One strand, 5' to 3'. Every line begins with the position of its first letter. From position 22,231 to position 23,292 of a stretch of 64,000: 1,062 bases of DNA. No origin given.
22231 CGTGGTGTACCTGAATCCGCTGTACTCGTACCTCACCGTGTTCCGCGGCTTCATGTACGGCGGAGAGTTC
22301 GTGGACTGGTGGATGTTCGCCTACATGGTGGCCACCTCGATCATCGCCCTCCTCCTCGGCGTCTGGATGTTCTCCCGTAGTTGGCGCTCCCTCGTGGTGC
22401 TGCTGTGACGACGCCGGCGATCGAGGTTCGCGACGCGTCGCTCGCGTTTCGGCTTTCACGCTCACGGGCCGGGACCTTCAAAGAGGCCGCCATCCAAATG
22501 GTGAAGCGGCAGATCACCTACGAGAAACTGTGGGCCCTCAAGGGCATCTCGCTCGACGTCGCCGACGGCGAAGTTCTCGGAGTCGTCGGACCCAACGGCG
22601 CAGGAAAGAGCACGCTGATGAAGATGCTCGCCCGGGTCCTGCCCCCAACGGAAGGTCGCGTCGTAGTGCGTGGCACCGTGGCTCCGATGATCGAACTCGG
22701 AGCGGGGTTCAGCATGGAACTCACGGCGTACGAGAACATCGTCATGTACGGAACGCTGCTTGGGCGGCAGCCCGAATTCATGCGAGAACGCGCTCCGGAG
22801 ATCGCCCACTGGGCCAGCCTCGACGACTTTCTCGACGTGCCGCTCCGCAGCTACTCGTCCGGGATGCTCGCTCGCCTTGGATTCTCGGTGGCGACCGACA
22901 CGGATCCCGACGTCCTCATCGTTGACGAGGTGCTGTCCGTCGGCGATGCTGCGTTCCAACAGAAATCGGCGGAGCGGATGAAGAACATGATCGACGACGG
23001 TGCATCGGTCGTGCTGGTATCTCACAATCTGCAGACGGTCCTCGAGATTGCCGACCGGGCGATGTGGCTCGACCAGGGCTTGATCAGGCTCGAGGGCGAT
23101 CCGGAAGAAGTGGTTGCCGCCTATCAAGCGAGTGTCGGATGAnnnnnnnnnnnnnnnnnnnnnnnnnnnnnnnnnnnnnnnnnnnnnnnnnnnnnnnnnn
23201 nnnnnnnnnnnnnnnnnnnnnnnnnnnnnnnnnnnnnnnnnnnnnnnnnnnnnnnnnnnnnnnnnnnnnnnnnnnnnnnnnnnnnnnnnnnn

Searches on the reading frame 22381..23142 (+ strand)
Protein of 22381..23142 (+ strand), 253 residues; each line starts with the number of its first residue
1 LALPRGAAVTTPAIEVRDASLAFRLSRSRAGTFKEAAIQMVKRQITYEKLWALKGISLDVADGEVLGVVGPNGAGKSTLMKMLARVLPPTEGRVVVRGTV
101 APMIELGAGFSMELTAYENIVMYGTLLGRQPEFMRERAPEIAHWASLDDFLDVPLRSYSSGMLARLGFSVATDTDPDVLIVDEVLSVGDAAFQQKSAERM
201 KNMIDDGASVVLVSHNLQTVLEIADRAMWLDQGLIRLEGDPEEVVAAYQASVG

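Call 6: search_protein_families(library=pfam, proteins=[window:22381-23142:+], max_evalue=0.01)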
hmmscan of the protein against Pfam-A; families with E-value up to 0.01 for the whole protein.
window:22381-23142:+ (253 aa): 9 families
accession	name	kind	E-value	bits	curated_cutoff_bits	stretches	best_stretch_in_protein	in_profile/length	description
PF00005.33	ABC_tran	-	1.3e-20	74.9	25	1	53-184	1-135/137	ABC transporter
PF13304.12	AAA_21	-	3.5e-06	27.7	27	1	67-86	3-22/304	AAA domain, putative AbiEii toxin, Type IV TA system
PF13604.12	AAA_30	-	1.4e-05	25.4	27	1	64-218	19-127/191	AAA domain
PF13555.12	AAA_29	-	0.00043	20.4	27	1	63-91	23-50/61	P-loop containing region of AAA domain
PF13401.12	AAA_22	-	0.0014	19.4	27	1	66-187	8-96/130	AAA domain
PF00004.35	AAA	-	0.0023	18.8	21.2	0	68-209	3-97/131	ATPase family associated with various cellular activities (AAA)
PF03215.21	Rad17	-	0.0032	17.9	23.8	1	41-88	24-70/186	Rad17 P-loop domain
PF13191.12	AAA_16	-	0.0033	18.4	32.6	1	61-103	20-63/167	AAA ATPase domain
PF02463.25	SMC_N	-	0.0057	16.6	40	0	64-93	25-54/220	RecF/RecN/SMC N terminal domain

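Call 14: search_protein_families(library=ncbifam, proteins=[window:22381-23142:+], max_evalue=0.001)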
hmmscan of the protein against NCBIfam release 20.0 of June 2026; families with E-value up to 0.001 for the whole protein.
window:22381-23142:+ (253 aa): 183 families (the best 25 are shown)
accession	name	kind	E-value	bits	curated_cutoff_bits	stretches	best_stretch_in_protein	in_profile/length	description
NF050108.1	galactan_ABC_ATP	equivalog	3.5e-58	196.7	400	1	14-250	1-242/244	galactan export ABC transporter ATP-binding subunit Wzt/RfbE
NF010065.0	PRK13545.1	equivalog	3.3e-51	174.6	538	1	48-250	35-236/549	teichoic acids export protein ATP-binding subunit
NF010066.0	PRK13546.1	equivalog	5.7e-47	160.3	320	1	14-250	5-236/264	teichoic acids export ABC transporter ATP-binding subunit TagH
TIGR01188.1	drrA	subfamily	7.3e-35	120.7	312.45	1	46-244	2-211/302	daunorubicin resistance ABC transporter, ATP-binding protein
NF010059.0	PRK13536.1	equivalog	3.4e-27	95.1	549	1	21-245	27-262/342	nodulation factor ABC transporter ATP-binding protein NodI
TIGR01186.1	proV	subfamily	9.9e-26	90.7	326.6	1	52-245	8-218/363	betaine/proline/choline family ABC transporter ATP-binding protein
TIGR01288.1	nodI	equivalog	7.9e-25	87.5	424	1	36-245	3-223/303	nodulation factor ABC transporter ATP-binding protein NodI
TIGR04521.1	ECF_ATPase_2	equivalog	1.5e-24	86.6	330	2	117-247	103-235/279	energy-coupling factor transporter ATPase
NF010068.0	PRK13548.1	equivalog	6.2e-24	84.5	261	2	37-99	5-67/261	heme ABC transporter ATP-binding protein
NF040933.2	ABC_arch_GlcV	equivalog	9.8e-24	83.9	450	2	113-245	97-230/357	glucose ABC transporter ATP-binding protein GlcV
TIGR03740.1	galliderm_ABC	subfamily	1e-23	84.2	309.75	1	46-240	9-207/223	lantibiotic protection ABC transporter ATP-binding subunit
NF010060.0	PRK13537.1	equivalog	2.8e-23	82.3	521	1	32-247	10-236/314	nodulation factor ABC transporter ATP-binding protein NodI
TIGR04520.1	ECF_ATPase_1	equivalog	3.2e-23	82.5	315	2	46-99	9-64/269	energy-coupling factor transporter ATPase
NF033858.1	ABC2_perm_RbbA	equivalog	3e-22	78.4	1050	2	30-98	259-327/909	ribosome-associated ATPase/putative transporter RbbA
TIGR03375.1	type_I_sec_LssB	subfamily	3e-21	75.4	693.1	2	47-99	477-529/696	type I secretion system permease/ATPase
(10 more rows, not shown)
